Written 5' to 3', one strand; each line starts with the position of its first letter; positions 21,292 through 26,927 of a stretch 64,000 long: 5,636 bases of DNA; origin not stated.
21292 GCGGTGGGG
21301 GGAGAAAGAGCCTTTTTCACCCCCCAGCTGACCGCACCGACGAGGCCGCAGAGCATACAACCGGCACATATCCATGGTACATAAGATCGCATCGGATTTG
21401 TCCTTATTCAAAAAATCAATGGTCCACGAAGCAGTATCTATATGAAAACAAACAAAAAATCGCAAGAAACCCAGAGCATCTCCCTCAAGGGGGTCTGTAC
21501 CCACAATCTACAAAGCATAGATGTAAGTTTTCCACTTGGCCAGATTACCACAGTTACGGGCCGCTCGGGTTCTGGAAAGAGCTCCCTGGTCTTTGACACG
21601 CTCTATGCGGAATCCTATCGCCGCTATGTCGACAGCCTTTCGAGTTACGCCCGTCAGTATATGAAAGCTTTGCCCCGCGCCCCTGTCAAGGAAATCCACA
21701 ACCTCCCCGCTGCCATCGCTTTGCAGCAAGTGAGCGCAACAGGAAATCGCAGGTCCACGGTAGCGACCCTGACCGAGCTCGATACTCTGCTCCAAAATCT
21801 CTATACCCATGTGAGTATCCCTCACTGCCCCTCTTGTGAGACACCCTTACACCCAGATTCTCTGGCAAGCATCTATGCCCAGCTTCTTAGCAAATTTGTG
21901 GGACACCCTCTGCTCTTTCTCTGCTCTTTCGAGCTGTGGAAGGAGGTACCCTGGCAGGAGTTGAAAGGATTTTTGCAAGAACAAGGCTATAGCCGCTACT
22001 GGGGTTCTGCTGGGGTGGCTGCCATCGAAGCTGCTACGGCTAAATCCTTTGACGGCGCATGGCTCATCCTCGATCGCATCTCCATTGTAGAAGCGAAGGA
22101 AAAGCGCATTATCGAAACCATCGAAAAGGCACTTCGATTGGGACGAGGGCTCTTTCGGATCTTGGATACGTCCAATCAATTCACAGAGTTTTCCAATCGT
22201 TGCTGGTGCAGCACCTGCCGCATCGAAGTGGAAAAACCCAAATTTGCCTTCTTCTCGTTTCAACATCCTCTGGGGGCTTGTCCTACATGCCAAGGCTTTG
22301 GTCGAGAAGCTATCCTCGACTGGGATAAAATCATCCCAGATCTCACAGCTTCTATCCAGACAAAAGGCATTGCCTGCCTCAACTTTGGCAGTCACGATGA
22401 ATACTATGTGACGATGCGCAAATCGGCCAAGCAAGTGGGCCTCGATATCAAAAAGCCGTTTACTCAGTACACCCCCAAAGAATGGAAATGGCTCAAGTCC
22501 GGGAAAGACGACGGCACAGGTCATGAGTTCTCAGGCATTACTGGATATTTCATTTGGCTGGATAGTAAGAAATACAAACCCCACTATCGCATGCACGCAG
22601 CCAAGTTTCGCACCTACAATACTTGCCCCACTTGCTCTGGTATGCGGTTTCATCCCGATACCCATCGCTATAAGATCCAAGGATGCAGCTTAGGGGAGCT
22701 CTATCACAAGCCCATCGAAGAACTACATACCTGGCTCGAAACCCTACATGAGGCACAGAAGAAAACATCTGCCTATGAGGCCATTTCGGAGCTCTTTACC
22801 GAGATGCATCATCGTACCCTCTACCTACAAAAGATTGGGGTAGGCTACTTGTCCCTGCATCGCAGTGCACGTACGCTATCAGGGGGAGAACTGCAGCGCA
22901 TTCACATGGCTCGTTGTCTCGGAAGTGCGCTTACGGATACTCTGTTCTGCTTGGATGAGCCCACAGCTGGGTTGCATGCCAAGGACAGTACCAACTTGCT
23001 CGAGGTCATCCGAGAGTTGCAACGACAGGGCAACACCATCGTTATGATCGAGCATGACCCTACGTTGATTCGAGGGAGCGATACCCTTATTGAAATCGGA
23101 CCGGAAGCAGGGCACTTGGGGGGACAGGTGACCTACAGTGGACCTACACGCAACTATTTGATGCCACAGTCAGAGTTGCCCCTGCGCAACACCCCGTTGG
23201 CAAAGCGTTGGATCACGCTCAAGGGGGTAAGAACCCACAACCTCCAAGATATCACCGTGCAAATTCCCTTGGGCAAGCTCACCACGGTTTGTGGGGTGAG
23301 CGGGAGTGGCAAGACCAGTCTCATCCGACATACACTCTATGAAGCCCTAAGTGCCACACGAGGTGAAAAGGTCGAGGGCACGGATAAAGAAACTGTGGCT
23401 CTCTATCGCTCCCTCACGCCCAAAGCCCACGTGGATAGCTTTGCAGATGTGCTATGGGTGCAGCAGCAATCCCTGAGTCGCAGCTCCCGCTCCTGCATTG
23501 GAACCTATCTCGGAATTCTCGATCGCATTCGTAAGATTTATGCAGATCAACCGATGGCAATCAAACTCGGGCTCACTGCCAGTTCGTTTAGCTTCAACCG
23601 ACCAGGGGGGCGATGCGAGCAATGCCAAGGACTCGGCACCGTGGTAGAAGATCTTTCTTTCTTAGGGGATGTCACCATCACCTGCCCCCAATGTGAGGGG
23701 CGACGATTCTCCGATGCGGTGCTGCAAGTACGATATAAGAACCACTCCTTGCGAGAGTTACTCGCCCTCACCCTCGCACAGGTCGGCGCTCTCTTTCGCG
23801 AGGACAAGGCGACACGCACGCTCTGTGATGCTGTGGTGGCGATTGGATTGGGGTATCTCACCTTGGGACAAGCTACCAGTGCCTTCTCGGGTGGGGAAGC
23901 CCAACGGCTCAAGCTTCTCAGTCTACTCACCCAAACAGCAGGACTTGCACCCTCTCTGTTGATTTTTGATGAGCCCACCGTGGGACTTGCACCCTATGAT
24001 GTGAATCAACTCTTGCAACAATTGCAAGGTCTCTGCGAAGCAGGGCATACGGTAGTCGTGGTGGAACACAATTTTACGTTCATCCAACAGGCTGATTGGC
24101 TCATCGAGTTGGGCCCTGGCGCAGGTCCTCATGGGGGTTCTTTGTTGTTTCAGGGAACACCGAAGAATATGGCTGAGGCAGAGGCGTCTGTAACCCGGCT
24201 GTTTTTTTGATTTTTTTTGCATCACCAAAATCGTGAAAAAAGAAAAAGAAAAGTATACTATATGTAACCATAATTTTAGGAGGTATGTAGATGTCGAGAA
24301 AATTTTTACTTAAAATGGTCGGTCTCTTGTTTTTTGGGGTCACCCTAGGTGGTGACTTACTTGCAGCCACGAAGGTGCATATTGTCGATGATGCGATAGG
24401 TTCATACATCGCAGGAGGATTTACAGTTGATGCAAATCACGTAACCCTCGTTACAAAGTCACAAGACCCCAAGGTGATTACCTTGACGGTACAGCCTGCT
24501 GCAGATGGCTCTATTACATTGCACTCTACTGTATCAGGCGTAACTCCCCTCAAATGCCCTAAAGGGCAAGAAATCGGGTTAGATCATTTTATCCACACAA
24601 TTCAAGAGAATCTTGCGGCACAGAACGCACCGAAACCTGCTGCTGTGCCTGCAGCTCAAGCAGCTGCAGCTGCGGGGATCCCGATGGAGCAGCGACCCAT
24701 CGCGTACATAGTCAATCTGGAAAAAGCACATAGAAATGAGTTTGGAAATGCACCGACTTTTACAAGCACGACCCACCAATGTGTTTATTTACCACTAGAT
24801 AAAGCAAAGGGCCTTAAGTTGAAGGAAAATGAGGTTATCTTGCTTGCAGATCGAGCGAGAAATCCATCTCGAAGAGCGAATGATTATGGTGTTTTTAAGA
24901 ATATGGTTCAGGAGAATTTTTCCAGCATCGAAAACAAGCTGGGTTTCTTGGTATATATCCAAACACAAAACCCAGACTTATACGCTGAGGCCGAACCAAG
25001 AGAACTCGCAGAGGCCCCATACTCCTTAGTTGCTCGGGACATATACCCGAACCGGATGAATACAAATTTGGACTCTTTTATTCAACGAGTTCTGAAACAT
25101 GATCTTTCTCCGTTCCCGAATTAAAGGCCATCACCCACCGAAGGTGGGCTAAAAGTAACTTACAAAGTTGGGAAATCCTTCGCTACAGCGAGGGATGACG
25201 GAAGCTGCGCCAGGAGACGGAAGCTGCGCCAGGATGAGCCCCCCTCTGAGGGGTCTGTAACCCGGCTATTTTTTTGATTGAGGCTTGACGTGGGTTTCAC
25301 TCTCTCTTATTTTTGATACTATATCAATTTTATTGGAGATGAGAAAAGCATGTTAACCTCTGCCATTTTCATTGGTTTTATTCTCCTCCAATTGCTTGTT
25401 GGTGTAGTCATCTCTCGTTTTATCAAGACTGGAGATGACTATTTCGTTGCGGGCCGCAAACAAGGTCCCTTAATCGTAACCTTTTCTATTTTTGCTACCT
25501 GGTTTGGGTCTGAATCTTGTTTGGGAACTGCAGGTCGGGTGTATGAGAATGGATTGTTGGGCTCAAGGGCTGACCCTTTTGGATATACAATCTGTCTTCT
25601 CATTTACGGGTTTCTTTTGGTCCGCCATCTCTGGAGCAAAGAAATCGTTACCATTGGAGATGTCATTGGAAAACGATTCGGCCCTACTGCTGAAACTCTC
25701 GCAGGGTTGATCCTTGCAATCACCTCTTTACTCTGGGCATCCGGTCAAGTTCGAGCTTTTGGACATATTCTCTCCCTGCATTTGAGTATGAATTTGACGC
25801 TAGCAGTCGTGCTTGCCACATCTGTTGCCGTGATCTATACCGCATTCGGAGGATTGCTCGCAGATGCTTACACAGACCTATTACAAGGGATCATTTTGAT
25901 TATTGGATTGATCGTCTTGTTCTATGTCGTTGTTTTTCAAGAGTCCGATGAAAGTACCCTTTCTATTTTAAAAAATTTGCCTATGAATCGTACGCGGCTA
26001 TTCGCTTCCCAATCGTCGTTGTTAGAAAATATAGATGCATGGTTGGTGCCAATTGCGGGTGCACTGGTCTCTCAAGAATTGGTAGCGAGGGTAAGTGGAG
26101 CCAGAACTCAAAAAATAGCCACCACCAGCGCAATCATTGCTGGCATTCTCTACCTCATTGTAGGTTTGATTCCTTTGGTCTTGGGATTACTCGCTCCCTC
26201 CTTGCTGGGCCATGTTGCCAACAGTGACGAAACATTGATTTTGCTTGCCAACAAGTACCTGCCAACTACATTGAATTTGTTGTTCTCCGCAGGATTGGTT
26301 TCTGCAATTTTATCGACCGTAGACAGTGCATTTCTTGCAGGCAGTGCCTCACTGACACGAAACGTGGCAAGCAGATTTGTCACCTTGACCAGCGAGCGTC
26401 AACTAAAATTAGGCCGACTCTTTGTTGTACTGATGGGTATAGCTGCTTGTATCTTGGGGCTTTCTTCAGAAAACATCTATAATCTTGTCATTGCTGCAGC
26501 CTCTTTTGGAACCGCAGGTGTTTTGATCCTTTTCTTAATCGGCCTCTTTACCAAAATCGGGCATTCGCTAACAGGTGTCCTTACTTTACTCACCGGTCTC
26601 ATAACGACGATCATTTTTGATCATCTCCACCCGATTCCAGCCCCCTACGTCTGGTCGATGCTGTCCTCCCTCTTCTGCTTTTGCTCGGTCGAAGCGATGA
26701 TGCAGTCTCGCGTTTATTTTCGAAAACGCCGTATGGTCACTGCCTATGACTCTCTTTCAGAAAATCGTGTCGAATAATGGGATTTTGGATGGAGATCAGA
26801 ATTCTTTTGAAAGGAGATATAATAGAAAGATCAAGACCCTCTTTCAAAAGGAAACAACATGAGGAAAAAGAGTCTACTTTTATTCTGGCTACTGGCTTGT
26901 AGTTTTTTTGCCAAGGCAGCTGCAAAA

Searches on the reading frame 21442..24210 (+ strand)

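Call 84: search_protein_families(library=pfam, proteins=[window:21442-24210:+], max_evalue=0.00001)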
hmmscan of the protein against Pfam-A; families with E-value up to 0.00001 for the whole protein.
window:21442-24210:+ (922 aa): 8 families
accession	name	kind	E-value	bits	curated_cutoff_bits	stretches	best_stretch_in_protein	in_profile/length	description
PF00005.33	ABC_tran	-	6.2e-21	75.9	25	0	464-509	91-137/137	ABC transporter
PF02463.25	SMC_N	-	4.9e-09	36.4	40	0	218-552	135-211/220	RecF/RecN/SMC N terminal domain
PF13191.12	AAA_16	-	5.4e-09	37.2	32.6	0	34-180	25-158/167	AAA ATPase domain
PF20703.3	nSTAND1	-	1.1e-08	35.6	27.1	0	597-668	19-85/379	Novel STAND NTPase 1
PF13304.12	AAA_21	-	4.3e-07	30.7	27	0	495-543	254-303/304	AAA domain, putative AbiEii toxin, Type IV TA system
PF17755.6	UvrA_DNA-bind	-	5.5e-07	30.3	23.2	1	293-357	1-65/110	UvrA DNA-binding domain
PF13476.12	AAA_23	-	1.4e-06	29.6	27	0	591-629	2-37/201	AAA domain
PF13555.12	AAA_29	-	5.2e-06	26.5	27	0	28-50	17-39/61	P-loop containing region of AAA domain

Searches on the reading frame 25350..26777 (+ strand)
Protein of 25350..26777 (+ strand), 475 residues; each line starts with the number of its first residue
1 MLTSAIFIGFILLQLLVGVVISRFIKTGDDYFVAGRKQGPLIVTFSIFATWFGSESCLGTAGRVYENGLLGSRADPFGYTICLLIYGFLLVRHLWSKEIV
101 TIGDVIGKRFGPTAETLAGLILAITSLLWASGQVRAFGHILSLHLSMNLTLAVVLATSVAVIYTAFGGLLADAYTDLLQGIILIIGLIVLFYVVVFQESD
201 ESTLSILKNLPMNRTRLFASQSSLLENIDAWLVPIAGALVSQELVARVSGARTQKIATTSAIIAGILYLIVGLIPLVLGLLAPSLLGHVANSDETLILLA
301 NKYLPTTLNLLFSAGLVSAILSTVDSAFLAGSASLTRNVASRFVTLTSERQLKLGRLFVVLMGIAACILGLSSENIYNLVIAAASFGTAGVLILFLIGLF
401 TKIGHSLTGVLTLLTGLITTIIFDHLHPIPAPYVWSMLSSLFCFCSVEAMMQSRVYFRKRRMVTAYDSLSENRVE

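Call 71: search_protein_families(library=pfam, proteins=[window:25350-26777:+], max_evalue=0.00001)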
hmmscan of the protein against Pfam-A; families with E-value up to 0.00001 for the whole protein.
window:25350-26777:+ (475 aa): 1 family
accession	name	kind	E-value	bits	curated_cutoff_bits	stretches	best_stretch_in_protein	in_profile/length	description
PF00474.23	SSF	-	4.9e-39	134.8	22.8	1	31-402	1-392/406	Sodium:solute symporter family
